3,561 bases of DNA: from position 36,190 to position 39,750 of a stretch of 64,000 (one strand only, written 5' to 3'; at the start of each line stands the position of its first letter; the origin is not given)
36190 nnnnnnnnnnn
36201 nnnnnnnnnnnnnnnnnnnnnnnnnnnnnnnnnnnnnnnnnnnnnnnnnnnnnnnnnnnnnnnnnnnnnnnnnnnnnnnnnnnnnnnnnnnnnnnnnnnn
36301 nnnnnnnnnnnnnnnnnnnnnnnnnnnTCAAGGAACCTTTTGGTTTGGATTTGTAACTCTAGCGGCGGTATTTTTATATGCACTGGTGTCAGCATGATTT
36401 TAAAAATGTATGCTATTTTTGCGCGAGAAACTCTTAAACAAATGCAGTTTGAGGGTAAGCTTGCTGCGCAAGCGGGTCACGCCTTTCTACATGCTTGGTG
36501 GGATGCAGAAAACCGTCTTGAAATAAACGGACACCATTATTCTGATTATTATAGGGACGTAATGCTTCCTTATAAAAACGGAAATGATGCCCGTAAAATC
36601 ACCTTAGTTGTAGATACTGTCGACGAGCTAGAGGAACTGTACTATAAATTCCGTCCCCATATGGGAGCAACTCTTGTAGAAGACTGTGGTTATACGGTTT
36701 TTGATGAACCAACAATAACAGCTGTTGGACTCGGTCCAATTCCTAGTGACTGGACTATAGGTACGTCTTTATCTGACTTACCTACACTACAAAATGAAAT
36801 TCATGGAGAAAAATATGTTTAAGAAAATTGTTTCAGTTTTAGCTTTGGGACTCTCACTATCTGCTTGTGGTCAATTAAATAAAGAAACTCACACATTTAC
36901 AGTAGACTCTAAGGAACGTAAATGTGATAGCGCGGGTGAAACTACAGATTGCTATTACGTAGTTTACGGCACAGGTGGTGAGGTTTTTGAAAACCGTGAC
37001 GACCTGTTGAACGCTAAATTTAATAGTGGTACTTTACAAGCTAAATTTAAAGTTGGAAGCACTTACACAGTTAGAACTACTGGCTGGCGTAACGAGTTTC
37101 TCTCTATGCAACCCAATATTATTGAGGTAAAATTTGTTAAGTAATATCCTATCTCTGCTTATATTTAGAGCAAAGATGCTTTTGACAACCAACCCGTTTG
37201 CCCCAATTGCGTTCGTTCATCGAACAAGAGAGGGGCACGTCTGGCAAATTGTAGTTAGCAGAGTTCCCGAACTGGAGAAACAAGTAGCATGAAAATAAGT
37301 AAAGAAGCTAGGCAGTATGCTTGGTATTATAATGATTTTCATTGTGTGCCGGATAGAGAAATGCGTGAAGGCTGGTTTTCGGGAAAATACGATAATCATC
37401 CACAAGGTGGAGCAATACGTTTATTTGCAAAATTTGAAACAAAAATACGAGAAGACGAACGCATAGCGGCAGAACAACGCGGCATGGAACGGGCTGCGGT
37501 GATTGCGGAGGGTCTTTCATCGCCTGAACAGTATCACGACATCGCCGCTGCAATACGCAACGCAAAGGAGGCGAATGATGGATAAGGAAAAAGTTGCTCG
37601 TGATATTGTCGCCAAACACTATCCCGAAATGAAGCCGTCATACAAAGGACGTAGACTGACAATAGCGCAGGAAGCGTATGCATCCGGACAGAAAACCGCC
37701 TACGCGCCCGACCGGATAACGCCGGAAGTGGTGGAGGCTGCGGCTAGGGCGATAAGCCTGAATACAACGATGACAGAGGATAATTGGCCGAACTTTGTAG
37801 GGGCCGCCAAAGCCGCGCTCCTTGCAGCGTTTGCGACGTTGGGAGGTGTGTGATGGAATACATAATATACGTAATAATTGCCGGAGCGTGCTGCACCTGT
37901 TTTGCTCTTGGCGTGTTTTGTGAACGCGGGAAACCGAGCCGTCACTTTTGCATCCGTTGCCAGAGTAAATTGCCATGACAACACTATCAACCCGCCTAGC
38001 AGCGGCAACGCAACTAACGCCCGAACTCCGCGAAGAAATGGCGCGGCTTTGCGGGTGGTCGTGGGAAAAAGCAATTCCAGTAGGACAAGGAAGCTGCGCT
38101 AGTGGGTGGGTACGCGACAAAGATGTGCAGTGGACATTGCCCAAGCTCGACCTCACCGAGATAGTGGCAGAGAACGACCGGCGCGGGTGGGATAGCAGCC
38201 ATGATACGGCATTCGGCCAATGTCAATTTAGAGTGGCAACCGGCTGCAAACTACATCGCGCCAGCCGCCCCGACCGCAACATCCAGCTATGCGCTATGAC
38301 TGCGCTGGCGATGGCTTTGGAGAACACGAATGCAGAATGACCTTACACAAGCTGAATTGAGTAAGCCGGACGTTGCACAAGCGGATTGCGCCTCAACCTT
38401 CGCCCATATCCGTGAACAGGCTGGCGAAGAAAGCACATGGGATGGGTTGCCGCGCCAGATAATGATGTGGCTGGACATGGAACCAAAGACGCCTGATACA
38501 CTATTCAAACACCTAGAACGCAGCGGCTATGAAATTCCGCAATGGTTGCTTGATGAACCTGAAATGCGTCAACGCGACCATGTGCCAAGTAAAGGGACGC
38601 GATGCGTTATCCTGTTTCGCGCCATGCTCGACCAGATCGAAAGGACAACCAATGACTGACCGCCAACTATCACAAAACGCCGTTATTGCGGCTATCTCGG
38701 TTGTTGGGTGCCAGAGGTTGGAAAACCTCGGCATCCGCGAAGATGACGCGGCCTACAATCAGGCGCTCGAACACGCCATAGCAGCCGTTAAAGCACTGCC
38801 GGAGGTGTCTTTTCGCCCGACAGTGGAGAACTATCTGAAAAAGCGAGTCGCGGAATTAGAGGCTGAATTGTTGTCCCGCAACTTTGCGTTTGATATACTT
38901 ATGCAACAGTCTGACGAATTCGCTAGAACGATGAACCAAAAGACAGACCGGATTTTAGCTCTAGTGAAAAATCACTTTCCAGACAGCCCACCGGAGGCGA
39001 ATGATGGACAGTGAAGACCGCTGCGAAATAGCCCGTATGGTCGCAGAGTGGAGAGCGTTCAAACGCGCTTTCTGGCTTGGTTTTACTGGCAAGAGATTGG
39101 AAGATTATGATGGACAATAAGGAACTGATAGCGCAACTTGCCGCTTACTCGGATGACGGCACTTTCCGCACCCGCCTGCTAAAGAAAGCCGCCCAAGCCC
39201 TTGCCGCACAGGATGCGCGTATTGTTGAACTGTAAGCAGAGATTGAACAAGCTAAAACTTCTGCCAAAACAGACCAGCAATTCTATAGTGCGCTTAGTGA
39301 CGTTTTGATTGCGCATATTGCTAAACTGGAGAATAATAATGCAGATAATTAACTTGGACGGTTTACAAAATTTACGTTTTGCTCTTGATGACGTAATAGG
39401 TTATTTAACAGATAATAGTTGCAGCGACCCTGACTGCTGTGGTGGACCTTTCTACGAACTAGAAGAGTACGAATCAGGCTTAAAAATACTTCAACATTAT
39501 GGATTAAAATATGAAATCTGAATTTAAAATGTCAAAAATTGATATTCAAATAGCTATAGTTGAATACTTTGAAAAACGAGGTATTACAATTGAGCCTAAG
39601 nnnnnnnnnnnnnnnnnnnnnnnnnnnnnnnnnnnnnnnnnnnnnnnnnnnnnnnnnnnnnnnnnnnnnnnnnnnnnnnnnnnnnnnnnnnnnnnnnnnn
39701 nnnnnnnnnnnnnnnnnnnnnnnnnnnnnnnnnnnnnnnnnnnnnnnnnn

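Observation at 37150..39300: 2.1 kb GC-rich (about 55%) gene island inserted in a 38% GC early region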

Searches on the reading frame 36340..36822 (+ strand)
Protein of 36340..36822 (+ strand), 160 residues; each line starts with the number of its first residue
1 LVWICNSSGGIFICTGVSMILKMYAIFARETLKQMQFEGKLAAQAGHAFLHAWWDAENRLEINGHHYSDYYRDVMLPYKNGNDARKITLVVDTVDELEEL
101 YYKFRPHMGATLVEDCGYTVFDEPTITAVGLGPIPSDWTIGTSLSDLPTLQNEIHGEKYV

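Call 8: search_protein_families(library=pfam, proteins=[window:36340-36822:+], max_evalue=1)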
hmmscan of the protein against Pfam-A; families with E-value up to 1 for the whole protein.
window:36340-36822:+ (160 aa): 1 family
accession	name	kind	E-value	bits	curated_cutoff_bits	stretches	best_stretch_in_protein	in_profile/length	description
PF01981.21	PTH2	-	5.7e-12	46.3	23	1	26-137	5-103/115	Peptidyl-tRNA hydrolase PTH2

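Call 9: search_protein_families(library=phrogs, proteins=[window:36340-36822:+], max_evalue=1)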
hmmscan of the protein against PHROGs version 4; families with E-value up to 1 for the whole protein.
window:36340-36822:+ (160 aa): 2 families
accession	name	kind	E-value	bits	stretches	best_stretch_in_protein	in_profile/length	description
phrog_11824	-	other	2.7e-26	93.4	1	38-135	42-128/143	hydrolase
phrog_1866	-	unknown function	2.6e-11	44.7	1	23-138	10-114/126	-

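Call 28: find_related_loci(query=window:36340-36822:+, collection=viral_contigs, flank=8000)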
Query window:36340-36822:+ (160 aa) in viral_contigs; peptide patterns used: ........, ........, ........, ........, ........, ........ (x = any residue, [..] = any of these).
13 stretches matched a pattern, but none encodes a relative of the query by tblastn (E <= 1e-3).

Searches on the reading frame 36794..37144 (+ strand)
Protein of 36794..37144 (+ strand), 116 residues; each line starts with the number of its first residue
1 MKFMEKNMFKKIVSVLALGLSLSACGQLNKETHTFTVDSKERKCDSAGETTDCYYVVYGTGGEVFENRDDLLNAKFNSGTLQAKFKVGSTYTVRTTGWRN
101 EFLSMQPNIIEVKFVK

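Call 8: search_protein_families(library=pfam, proteins=[window:36794-37144:+], max_evalue=1)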
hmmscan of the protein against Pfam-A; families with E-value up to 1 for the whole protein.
window:36794-37144:+ (116 aa): 2 families
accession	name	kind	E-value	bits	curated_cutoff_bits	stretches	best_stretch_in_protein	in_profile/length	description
PF07509.16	DUF1523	-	0.00041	20.2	23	1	34-115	47-142/176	Protein of unknown function (DUF1523)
PF13627.12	LptM_cons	-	0.038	14.3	27.3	1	13-27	2-16/23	LPS-assembly lipoprotein LptM, conserved region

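Call 9: search_protein_families(library=phrogs, proteins=[window:36794-37144:+], max_evalue=1)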
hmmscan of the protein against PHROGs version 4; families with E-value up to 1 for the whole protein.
window:36794-37144:+ (116 aa): 5 families
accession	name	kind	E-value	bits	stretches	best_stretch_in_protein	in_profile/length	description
phrog_301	-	other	4.9e-22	79.4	1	5-115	6-127/130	secreted protein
phrog_6641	-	other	2.2e-08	34.9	1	25-113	37-125/127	secreted protein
phrog_16636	-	other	1.2e-06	29.6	1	17-112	60-155/158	secreted protein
phrog_806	-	unknown function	0.014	16.4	1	8-104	6-86/187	-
phrog_32721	-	unknown function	0.11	13.3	1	6-42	3-39/171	-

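Call 22: find_related_loci(query=window:36794-37144:+, collection=viral_contigs, flank=8000)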
Query window:36794-37144:+ (116 aa) in viral_contigs; peptide patterns used: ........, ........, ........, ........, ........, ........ (x = any residue, [..] = any of these).
7 stretches matched a pattern, but none encodes a relative of the query by tblastn (E <= 1e-3).

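Call 71: find_related_loci(query=window:36794-37144:+, collection=metagenome_contigs, flank=10000)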
Query window:36794-37144:+ (116 aa) in metagenome_contigs; peptide patterns used: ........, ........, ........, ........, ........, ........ (x = any residue, [..] = any of these).
93 stretches matched a pattern, but none encodes a relative of the query by tblastn (E <= 1e-3).

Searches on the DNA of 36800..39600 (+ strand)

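Call 4: search_dna_similar(query=window:37150-39300:+, collection=phages, mode=distant, max_rows=40)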
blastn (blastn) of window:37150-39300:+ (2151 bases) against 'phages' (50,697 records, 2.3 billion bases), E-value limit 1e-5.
No match.

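Call 17: search_dna_similar(query=window:37150-39340:+, collection=ecoli_genomes, mode=distant, max_rows=20, max_evalue=0.001)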
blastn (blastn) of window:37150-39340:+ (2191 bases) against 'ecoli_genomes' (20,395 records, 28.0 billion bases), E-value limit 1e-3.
No match.

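Call 109: search_rna_families(source=window, start=36800, end=39600, threshold=evalue, max_evalue=1)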
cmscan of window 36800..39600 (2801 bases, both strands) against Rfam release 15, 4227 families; matches with E-value up to 1: 2.
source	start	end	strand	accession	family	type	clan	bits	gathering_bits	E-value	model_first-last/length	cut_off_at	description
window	38398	38459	+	RF02227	sX8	Gene; sRNA;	-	19.9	50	0.83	1-82/82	no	Proteobacterial sRNA sX8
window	37415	37498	+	RF01704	Glutamine-II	Cis-reg; riboswitch;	-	18.7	33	0.15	1-60/60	no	Glutamine-II riboswitch aptamer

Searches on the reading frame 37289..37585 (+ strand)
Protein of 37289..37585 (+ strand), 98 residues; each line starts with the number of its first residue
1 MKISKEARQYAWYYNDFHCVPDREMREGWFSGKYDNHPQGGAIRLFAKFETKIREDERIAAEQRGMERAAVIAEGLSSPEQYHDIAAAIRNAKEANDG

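Call 8: search_protein_families(library=pfam, proteins=[window:37289-37585:+], max_evalue=1)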
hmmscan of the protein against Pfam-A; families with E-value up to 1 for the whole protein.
window:37289-37585:+ (98 aa): 0 families

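Call 9: search_protein_families(library=phrogs, proteins=[window:37289-37585:+], max_evalue=1)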
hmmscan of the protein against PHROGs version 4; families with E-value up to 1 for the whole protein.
window:37289-37585:+ (98 aa): 1 family
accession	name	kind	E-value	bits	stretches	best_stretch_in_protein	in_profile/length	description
phrog_29644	-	unknown function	0.33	12.3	0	71-96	23-48/53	-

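Call 40: find_encoding_contigs(protein=window:37289-37585:+, flank=10000, max_places=10)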
Protein window:37289-37585:+ (98 aa): no gene with exactly this product is on record in the collection.

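Call 78: search_protein_families(library=ncbifam, proteins=[window:37289-37585:+], max_evalue=0.1)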
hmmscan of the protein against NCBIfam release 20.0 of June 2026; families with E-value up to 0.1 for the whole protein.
window:37289-37585:+ (98 aa): 0 families

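Call 79: search_protein_families(library=padloc, proteins=[window:37289-37585:+], max_evalue=0.1)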
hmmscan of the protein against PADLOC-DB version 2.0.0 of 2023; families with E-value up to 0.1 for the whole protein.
window:37289-37585:+ (98 aa): 0 families

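Call 110: search_solved_structures(query=window:37289-37582:+, max_evalue=1)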
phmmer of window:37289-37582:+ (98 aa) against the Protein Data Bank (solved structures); distinct sequences matched with E-value up to 1: 1.
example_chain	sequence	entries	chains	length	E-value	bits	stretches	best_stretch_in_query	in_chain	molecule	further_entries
9e71_Bb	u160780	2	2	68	0.56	13.7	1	46-81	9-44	aS35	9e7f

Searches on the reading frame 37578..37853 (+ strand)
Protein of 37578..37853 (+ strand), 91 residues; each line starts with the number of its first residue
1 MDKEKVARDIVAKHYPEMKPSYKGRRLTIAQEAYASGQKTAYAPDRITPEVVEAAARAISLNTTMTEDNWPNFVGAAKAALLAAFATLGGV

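Call 8: search_protein_families(library=pfam, proteins=[window:37578-37853:+], max_evalue=1)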
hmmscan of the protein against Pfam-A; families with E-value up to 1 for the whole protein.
window:37578-37853:+ (91 aa): 1 family
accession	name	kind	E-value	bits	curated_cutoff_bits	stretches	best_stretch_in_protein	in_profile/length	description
PF23397.1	DUF7104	-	0.11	12.8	26.1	1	47-57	12-22/31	Domain of unknown function (DUF7104)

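Call 9: search_protein_families(library=phrogs, proteins=[window:37578-37853:+], max_evalue=1)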
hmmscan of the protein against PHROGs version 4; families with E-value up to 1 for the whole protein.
window:37578-37853:+ (91 aa): 0 families

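Call 78: search_protein_families(library=ncbifam, proteins=[window:37578-37853:+], max_evalue=0.1)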
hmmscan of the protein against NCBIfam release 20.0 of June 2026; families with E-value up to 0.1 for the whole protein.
window:37578-37853:+ (91 aa): 0 families

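Call 79: search_protein_families(library=padloc, proteins=[window:37578-37853:+], max_evalue=0.1)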
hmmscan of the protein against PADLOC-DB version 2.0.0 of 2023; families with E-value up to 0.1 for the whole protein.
window:37578-37853:+ (91 aa): 0 families

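Call 111: search_solved_structures(query=window:37578-37850:+, max_evalue=1)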
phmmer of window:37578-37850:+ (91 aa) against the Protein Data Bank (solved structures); distinct sequences matched with E-value up to 1: 2.
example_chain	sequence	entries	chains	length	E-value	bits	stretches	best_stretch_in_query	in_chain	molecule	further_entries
5h7w_A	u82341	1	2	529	0.31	14.8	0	8-68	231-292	venom 5'-nucleotidase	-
7d0v_A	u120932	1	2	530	0.48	14.2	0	8-68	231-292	Snake venom 5'-nucleotidase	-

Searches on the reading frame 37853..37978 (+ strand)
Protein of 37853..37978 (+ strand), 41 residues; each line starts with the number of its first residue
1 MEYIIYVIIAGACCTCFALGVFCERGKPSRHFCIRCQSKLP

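Call 8: search_protein_families(library=pfam, proteins=[window:37853-37978:+], max_evalue=1)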
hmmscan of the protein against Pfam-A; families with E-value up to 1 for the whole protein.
window:37853-37978:+ (41 aa): 2 families
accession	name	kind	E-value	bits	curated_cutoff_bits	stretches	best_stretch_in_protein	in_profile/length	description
PF10601.15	zf-LITAF-like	-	0.014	16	23.8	1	4-40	29-66/70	LITAF-like zinc ribbon domain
PF19978.4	Inovirus_G7P_2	-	0.055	13.6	27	1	4-21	10-27/33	Tail virion protein G7P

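Call 9: search_protein_families(library=phrogs, proteins=[window:37853-37978:+], max_evalue=1)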
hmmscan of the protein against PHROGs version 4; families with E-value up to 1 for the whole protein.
window:37853-37978:+ (41 aa): 2 families
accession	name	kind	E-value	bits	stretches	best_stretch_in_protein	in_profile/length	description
phrog_9347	-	unknown function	0.012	16.6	1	5-23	7-25/53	-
phrog_7781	-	head and packaging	0.67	11.1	1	6-21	18-33/39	minor coat protein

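Call 78: search_protein_families(library=ncbifam, proteins=[window:37853-37978:+], max_evalue=0.1)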
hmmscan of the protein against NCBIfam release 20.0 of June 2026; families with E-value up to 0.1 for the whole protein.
window:37853-37978:+ (41 aa): 0 families

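Call 79: search_protein_families(library=padloc, proteins=[window:37853-37978:+], max_evalue=0.1)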
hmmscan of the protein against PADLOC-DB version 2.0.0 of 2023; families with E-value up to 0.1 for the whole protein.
window:37853-37978:+ (41 aa): 0 families

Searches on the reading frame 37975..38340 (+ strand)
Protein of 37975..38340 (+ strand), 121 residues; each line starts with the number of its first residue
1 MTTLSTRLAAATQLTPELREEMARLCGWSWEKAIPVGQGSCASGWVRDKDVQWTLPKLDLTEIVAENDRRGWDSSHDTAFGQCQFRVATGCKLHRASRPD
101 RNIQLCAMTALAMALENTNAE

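Call 8: search_protein_families(library=pfam, proteins=[window:37975-38340:+], max_evalue=1)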
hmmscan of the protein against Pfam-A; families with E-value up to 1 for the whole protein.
window:37975-38340:+ (121 aa): 0 families

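Call 9: search_protein_families(library=phrogs, proteins=[window:37975-38340:+], max_evalue=1)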
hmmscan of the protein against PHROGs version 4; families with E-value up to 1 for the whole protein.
window:37975-38340:+ (121 aa): 0 families

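Call 39: find_encoding_contigs(protein=window:37975-38340:+, flank=10000, max_places=10)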
Protein window:37975-38340:+ (121 aa): no gene with exactly this product is on record in the collection.

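Call 61: find_related_loci(query=A1, collection=genome_contigs, flank=6000)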
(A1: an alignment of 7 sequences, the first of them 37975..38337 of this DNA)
Query A1 (121 aa) in genome_contigs; peptide patterns used: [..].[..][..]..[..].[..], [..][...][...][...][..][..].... (x = any residue, [..] = any of these).
263 stretches matched a pattern, but none encodes a relative of the query by tblastn (E <= 1e-3).

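Call 62: find_related_loci(query=A1, collection=viral_contigs, flank=6000)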
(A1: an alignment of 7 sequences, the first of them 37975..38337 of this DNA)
Query A1 (121 aa) in viral_contigs; peptide patterns used: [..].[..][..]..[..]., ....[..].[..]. (x = any residue, [..] = any of these).
92 stretches matched a pattern, but none encodes a relative of the query by tblastn (E <= 1e-3).

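Call 64: predict_structure(alignment_id=A1)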
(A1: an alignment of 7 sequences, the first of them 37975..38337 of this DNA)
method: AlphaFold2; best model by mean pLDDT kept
length: 121 residues; sequences in the alignment: 7
mean_pLDDT: 61.0   pTM: 0.49
mean pLDDT of the five models: 61.0, 60.7, 60.4, 59.1, 58.2
residues with pLDDT >= 90: 11; 70-90: 25; 50-70: 40; < 50: 45
segments of 3 or more residues with pLDDT < 50: 4-9, 78-103, 113-121
pLDDT, mean of each block of 10 residues (from residue 1): 46 62 79 83 90 79 63 50 44 43 51 45 40
secondary structure, 60 per line:
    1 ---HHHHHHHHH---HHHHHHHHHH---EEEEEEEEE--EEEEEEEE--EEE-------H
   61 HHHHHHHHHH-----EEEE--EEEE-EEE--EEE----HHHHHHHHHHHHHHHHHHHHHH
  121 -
elements in order: H4-12 H16-25 E29-37 E40-47 E50-52 H60-70 E76-79 E82-85 E87-89 E92-94 H99-120

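Call 69: search_solved_structures(query=A1, max_evalue=1)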
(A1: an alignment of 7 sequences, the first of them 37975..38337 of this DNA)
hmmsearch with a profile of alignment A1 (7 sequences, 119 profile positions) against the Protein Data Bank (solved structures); distinct sequences matched with E-value up to 1: 0.

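Call 72: find_related_loci(query=A1, collection=metagenome_contigs, flank=10000)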
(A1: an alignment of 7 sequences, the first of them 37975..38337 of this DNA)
Query A1 (121 aa) in metagenome_contigs; peptide patterns used: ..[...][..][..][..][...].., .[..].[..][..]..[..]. (x = any residue, [..] = any of these).
384 stretches matched a pattern, but none encodes a relative of the query by tblastn (E <= 1e-3).

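Call 78: search_protein_families(library=ncbifam, proteins=[window:37975-38340:+], max_evalue=0.1)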
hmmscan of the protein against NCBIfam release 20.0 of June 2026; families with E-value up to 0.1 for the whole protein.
window:37975-38340:+ (121 aa): 0 families

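Call 79: search_protein_families(library=padloc, proteins=[window:37975-38340:+], max_evalue=0.1)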
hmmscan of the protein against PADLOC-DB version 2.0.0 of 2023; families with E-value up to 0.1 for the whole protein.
window:37975-38340:+ (121 aa): 0 families
